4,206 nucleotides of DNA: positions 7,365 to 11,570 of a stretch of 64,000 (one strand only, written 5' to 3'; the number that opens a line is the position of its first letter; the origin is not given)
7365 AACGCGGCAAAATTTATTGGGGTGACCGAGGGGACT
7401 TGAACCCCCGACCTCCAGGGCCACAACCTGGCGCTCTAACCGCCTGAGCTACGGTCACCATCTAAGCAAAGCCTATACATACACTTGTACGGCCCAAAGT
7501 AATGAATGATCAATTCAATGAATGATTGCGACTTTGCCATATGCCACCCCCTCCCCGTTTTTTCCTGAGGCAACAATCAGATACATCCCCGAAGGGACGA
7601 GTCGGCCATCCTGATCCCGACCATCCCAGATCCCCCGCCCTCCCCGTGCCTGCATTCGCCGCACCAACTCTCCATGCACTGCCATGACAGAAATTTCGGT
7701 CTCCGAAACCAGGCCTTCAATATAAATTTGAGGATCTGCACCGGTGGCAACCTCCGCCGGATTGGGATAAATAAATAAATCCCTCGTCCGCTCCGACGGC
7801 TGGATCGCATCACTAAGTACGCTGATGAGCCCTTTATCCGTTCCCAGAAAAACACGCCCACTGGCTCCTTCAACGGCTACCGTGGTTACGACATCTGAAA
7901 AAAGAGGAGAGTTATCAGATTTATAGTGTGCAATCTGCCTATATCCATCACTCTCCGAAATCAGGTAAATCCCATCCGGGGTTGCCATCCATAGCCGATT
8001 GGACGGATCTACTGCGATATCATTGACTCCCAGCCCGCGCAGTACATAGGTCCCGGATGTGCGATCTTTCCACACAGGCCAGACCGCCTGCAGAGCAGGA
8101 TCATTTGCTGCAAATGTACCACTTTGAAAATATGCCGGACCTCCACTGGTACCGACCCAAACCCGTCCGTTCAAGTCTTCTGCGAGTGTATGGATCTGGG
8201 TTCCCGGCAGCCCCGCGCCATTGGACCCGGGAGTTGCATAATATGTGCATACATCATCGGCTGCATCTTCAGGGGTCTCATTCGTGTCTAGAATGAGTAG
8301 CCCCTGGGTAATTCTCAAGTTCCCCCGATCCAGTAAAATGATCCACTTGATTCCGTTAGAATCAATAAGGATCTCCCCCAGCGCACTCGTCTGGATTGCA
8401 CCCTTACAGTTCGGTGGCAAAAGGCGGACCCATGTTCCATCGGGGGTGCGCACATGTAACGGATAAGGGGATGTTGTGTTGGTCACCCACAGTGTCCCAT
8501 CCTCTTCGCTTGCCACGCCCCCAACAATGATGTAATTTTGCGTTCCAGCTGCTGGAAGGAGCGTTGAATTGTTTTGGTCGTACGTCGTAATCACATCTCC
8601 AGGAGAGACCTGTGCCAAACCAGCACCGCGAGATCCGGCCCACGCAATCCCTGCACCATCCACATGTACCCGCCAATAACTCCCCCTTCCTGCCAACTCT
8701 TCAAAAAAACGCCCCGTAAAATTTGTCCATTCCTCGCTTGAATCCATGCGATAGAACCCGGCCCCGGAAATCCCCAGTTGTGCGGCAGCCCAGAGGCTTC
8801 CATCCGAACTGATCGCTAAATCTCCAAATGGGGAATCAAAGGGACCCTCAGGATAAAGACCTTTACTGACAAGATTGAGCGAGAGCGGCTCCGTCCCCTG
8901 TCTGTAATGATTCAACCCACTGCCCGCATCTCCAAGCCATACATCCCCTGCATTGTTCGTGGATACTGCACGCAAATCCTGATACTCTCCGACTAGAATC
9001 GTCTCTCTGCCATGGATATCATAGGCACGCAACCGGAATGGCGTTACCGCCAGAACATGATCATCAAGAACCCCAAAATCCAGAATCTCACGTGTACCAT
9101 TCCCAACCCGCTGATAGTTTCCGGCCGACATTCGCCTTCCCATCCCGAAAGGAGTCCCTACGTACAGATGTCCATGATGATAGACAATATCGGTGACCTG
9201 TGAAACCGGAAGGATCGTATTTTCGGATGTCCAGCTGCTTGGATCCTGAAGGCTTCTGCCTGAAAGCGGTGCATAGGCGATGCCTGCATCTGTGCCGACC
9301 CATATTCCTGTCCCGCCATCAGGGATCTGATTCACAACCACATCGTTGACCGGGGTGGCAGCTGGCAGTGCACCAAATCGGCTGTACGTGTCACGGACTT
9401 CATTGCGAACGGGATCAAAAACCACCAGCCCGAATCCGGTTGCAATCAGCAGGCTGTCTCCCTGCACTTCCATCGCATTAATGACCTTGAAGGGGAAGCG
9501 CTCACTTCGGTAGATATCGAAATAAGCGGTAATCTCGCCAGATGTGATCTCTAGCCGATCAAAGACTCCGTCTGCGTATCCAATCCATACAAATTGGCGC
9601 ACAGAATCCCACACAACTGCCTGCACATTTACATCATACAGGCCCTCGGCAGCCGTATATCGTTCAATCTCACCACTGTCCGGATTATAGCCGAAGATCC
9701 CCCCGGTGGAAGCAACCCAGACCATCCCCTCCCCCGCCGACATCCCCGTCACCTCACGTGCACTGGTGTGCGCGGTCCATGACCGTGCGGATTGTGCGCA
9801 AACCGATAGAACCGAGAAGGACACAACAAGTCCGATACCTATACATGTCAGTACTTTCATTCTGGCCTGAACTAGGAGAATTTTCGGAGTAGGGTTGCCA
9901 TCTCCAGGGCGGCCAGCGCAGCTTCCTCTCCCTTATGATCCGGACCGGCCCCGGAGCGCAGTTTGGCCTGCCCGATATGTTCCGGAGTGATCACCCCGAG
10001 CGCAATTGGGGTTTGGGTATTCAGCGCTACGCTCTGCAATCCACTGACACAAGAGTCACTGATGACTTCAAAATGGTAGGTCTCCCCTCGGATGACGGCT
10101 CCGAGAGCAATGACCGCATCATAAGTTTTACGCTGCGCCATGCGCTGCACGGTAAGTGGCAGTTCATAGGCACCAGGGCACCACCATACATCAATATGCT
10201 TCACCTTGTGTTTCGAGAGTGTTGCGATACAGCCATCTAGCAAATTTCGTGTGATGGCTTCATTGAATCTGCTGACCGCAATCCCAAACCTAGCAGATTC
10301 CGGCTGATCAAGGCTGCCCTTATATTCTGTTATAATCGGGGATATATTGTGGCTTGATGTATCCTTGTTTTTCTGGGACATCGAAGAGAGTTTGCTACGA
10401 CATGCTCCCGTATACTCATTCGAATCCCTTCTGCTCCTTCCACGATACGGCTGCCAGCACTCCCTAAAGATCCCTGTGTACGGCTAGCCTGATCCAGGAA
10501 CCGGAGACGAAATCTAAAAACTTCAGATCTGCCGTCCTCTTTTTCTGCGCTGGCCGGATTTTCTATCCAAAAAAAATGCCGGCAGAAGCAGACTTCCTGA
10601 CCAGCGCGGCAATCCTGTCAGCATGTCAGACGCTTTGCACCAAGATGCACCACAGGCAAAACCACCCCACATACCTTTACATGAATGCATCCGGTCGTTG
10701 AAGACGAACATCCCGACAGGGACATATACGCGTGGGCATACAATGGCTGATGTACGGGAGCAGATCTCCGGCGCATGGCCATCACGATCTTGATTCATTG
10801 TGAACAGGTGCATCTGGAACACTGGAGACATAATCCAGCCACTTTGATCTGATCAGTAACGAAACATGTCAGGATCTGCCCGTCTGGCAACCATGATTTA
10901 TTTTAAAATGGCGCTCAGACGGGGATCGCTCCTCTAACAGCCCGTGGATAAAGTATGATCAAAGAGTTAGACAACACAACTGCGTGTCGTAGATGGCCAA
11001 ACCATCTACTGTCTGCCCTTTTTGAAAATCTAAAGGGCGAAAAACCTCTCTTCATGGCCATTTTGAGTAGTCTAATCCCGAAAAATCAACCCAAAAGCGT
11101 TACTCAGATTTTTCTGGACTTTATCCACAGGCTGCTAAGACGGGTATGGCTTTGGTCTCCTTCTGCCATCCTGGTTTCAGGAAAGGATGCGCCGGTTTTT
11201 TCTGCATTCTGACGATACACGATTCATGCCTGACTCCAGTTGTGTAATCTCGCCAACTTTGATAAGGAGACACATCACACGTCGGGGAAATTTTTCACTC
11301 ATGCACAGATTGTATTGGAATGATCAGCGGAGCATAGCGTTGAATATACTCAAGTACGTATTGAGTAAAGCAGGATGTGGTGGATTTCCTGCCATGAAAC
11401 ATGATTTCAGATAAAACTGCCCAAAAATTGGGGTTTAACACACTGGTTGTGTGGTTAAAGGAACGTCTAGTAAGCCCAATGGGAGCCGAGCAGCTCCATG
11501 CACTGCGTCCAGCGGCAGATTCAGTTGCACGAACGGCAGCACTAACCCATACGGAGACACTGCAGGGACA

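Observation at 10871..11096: Family of three related non-coding elements (core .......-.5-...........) in three long intergenic gaps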

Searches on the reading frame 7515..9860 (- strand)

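Call 14: search_protein_families(library=pfam, proteins=[window:7515-9860:-], max_evalue=0.001)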
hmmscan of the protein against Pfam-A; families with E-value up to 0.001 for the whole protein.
window:7515-9860:- (781 aa): 4 families
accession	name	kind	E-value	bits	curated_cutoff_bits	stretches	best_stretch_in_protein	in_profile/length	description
PF21544.3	PorZ_N_b_propeller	-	6.5e-19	69.2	27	1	47-211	1-154/154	TSS9, PorZ, N-terminal beta-propeller domain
PF07494.17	Reg_prop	-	6.3e-08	32.3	20.4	0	550-573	1-24/24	Two component regulator propeller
PF08450.18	SGL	-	0.00054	20.1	26.3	0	43-190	2-103/246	SMP-30/Gluconolactonase/LRE-like region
PF13860.13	FlgD_ig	-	0.00094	19.6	27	0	714-769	18-78/79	FlgD Ig-like domain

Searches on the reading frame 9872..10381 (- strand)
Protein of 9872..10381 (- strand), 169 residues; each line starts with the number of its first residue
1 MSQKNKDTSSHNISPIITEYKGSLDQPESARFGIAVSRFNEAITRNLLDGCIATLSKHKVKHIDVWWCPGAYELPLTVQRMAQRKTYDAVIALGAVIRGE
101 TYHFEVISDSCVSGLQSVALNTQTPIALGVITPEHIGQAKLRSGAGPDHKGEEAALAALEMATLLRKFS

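Call 14: search_protein_families(library=pfam, proteins=[window:9872-10381:-], max_evalue=0.001)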
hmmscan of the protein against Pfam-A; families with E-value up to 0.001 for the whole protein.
window:9872-10381:- (169 aa): 1 family
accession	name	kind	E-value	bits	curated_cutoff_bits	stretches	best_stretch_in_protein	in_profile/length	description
PF00885.24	DMRL_synthase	-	5.7e-50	169.3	26.7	1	30-166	2-139/139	6,7-dimethyl-8-ribityllumazine synthase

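Call 26: find_encoding_contigs(protein=window:9872-10381:-, flank=10000, max_places=6)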
Protein window:9872-10381:- (169 aa): 1 contig read that carries it; 1 place shown.
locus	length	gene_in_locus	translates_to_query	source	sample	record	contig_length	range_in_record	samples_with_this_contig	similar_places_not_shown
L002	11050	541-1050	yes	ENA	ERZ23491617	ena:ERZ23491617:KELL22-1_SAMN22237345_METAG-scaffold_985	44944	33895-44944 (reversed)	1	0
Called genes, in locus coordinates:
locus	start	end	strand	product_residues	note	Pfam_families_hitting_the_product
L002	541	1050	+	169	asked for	PF00885:DMRL_synthase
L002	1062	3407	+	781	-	PF07494:Reg_prop (faint), PF21544:PorZ_N_b_propeller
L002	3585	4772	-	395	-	PF13387:Lnb_N, PF25221:5TMH_Lnb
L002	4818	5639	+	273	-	PF00730:HhH-GPD, PF00633:HHH (weak)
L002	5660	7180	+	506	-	PF01676:Metalloenzyme, PF06415:iPGM_N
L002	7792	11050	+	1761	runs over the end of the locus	PF00041:fn3, PF00041:fn3, PF00041:fn3, PF25788:Ig_Rha78A_N (weak), PF00041:fn3, PF00041:fn3, PF00041:fn3, PF00041:fn3, +15 more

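Call 44: find_homologous_proteins(query=window:9872-10381:-, max_evalue=1e-40)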
Query window:9872-10381:- (169 aa): 49 proteins with E <= 1e-40 among 8000 candidates.
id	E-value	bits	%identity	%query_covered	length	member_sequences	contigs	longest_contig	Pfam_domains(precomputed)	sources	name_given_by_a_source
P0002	1.8e-106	371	100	100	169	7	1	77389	PF00885.25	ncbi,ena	-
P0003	1.9e-66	241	73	91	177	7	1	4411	PF00885.25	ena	-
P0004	8.5e-66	239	73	91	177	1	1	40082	PF00885.25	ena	-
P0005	9.1e-66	239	75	86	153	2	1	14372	PF00885.25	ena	-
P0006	2.0e-65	238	67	98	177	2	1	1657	PF00885.25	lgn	-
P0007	7.0e-65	236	66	100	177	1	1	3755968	PF00885.25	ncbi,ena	-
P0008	4.6e-64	233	70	91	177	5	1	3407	PF00885.25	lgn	-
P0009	2.1e-63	231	70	91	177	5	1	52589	PF00885.25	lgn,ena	-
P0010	6.5e-63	229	70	91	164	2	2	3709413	PF00885.25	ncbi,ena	-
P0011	2.3e-62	228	67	91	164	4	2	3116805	PF00885.25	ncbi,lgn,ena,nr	ncbi:MAG: 6,7-dimethyl-8-ribityllumazine synthase [Bacteroidetes bacterium]|nr:6,7-dimethyl-8-ribity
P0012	8.3e-62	226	69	91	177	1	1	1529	PF00885.25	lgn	-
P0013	1.5e-60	222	66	91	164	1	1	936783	PF00885.25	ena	-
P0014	2.7e-58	214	63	92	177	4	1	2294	PF00885.25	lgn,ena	-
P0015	1.1e-57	212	63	91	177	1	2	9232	PF00885.25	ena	-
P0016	1.2e-57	212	60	98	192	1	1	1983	PF00885.25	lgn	-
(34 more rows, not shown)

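Call 45: list_cluster_members(proteins=[P0002])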
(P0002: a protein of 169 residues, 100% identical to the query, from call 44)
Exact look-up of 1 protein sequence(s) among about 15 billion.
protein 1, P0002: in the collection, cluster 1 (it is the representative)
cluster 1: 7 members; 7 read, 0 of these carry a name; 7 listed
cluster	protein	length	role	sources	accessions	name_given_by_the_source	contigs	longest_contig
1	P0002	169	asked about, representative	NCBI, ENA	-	-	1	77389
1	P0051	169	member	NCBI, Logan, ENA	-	-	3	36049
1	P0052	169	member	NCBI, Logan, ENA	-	-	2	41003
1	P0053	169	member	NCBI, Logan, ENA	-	-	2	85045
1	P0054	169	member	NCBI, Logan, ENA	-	-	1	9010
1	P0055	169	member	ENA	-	-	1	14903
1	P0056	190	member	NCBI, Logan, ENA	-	-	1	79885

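Call 46: find_encoding_contigs(protein=P0053, flank=4000, max_places=4)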
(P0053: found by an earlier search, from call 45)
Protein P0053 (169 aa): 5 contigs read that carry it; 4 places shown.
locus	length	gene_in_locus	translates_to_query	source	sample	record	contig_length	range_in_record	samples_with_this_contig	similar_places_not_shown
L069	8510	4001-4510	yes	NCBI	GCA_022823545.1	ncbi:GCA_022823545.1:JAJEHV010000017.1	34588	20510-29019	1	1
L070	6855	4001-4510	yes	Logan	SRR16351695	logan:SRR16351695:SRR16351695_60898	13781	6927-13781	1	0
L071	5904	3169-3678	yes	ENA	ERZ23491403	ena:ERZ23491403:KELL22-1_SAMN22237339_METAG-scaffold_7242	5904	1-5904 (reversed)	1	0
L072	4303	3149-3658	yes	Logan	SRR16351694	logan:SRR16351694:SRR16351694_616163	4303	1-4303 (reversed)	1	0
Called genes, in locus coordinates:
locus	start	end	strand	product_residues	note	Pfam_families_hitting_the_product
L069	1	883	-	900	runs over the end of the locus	PF13620:CarboxypepD_reg, PF13715:CarbopepD_reg_2, PF07715:Plug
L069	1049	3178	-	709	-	PF00488:MutS_V, PF20297:MSSS (faint), PF01713:Smr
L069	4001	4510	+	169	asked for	PF00885:DMRL_synthase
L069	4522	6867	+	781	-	PF07494:Reg_prop (faint), PF21544:PorZ_N_b_propeller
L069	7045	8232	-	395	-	PF13387:Lnb_N, PF25221:5TMH_Lnb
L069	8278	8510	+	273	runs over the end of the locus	PF00730:HhH-GPD, PF00633:HHH (faint)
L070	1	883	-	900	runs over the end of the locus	PF13620:CarboxypepD_reg, PF13715:CarbopepD_reg_2, PF07715:Plug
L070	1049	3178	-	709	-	PF00488:MutS_V, PF20297:MSSS (faint), PF01713:Smr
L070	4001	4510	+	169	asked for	PF00885:DMRL_synthase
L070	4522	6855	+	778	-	?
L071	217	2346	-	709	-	PF00488:MutS_V, PF20297:MSSS (faint), PF01713:Smr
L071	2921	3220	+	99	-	-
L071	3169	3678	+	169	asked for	PF00885:DMRL_synthase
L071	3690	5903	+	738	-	?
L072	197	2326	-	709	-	PF00488:MutS_V, PF20297:MSSS (faint), PF01713:Smr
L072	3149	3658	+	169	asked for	PF00885:DMRL_synthase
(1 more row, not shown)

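Call 47: find_encoding_contigs(protein=P0056, flank=4000, max_places=4)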
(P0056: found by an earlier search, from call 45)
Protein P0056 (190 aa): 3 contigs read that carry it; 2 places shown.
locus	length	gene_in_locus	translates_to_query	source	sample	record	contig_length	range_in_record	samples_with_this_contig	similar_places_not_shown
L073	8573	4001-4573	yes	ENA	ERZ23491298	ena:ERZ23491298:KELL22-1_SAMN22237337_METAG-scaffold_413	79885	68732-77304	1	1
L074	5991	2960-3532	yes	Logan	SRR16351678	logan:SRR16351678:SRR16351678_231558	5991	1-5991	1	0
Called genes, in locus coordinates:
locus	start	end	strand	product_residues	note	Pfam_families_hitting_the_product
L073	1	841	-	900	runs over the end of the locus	PF13620:CarboxypepD_reg, PF13715:CarbopepD_reg_2, PF07715:Plug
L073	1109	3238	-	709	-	PF00488:MutS_V, PF01713:Smr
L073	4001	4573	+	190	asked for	PF00885:DMRL_synthase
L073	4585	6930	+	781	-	PF07494:Reg_prop (faint), PF21544:PorZ_N_b_propeller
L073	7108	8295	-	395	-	PF13387:Lnb_N, PF25221:5TMH_Lnb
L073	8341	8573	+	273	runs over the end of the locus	PF00730:HhH-GPD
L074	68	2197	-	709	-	PF00488:MutS_V, PF01713:Smr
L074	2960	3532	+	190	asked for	PF00885:DMRL_synthase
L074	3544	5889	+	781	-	PF07494:Reg_prop (faint), PF21544:PorZ_N_b_propeller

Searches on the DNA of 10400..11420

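Call 17: search_rna_families(source=window, start=10400, end=11420, threshold=evalue, max_evalue=10)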
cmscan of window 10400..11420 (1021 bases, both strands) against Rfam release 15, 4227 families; matches with E-value up to 10: 4.
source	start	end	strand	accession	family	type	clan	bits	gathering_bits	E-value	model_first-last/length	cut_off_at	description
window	10945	11060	-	RF00304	snoZ279_R105_R108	Gene; snRNA; snoRNA; CD-box;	CL00081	20.3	54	0.36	1-106/106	no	Small nucleolar RNA Z279/snoR105/snoR108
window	11157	11185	-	RF03156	L31-Firmicutes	Cis-reg; leader;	CL00118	18.3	33.3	0.46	1-32/32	no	L31-Firmicutes ribosomal protein leader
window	10994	11060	-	RF01302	snoU36a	Gene; snRNA; snoRNA; CD-box;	CL00051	16.8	45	3.2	1-90/90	no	SnoRNA U36a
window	10697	10752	+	RF01305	sR51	Gene; snRNA; snoRNA; CD-box;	-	16.5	38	1.9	1-56/56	no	Small nucleolar RNA sR51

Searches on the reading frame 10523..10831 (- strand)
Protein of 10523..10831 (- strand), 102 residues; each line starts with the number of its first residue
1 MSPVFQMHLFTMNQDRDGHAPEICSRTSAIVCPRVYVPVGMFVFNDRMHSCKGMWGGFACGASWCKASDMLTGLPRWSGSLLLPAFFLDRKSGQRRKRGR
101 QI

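Call 15: search_protein_families(library=pfam, proteins=[window:10523-10831:-], max_evalue=10)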
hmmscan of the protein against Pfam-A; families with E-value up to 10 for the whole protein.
window:10523-10831:- (102 aa): 1 family
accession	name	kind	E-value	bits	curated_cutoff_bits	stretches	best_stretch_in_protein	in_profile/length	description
PF19845.4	DUF6320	-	0.077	13.3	29.9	1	39-88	56-105/186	Family of unknown function (DUF6320)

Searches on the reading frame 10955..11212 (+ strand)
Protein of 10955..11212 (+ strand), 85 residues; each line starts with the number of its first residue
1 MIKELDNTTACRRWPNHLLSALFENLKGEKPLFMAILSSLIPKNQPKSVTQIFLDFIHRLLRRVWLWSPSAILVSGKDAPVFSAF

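Call 15: search_protein_families(library=pfam, proteins=[window:10955-11212:+], max_evalue=10)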
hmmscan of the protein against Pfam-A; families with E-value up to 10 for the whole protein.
window:10955-11212:+ (85 aa): 0 families

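Call 20: find_homologous_proteins(query=window:10955-11209:+, max_evalue=10)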
Query seq(85 aa) (85 aa): 1 proteins with E <= 10 among 1 candidates.
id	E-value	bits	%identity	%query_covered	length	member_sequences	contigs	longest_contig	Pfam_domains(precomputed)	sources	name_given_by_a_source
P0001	9.1e-9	53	61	66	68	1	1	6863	-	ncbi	-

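Call 23: find_encoding_contigs(protein=P0001, flank=10000)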
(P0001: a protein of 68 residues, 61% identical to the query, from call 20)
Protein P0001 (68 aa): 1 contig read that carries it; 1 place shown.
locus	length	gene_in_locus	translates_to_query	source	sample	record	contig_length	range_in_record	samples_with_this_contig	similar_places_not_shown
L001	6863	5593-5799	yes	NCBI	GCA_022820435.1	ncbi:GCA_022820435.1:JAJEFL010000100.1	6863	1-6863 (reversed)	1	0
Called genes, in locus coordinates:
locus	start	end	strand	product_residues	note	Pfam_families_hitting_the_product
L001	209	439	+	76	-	PF01381:HTH_3 (weak)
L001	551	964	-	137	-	PF13650:Asp_protease_2 (weak), PF13975:gag-asp_proteas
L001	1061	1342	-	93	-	-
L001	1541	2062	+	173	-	PF07609:DUF1572, PF04978:MST, PF05163:DinB, PF12867:DinB_2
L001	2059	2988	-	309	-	PF00801:PKD, PF18911:PKD_4, PF00801:PKD, PF00691:OmpA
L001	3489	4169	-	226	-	PF14103:DUF4276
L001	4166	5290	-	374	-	PF02463:SMC_N (weak), PF11398:DUF2813 (faint), PF00005:ABC_tran (faint), PF13304:AAA_21, PF13175:AAA_15 (weak)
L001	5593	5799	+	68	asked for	-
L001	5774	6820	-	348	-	PF00704:Glyco_hydro_18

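Call 64: search_protein_representatives(protein=window:10955-11209:+)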
Query: 85 residues. Proteins with E-value up to 0.001 (for the whole library): 5; up to 1e-10: 0; up to 1e-30: 0. The best 5 are listed.
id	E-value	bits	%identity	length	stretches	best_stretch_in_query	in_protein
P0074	4.1e-10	55.9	50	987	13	6-24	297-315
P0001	2.9e-09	53.2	68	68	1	1-44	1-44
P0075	2.5e-08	50.2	29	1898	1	39-72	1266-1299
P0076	7.3e-06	42.4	49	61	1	1-51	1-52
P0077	3.8e-04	36.9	69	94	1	1-62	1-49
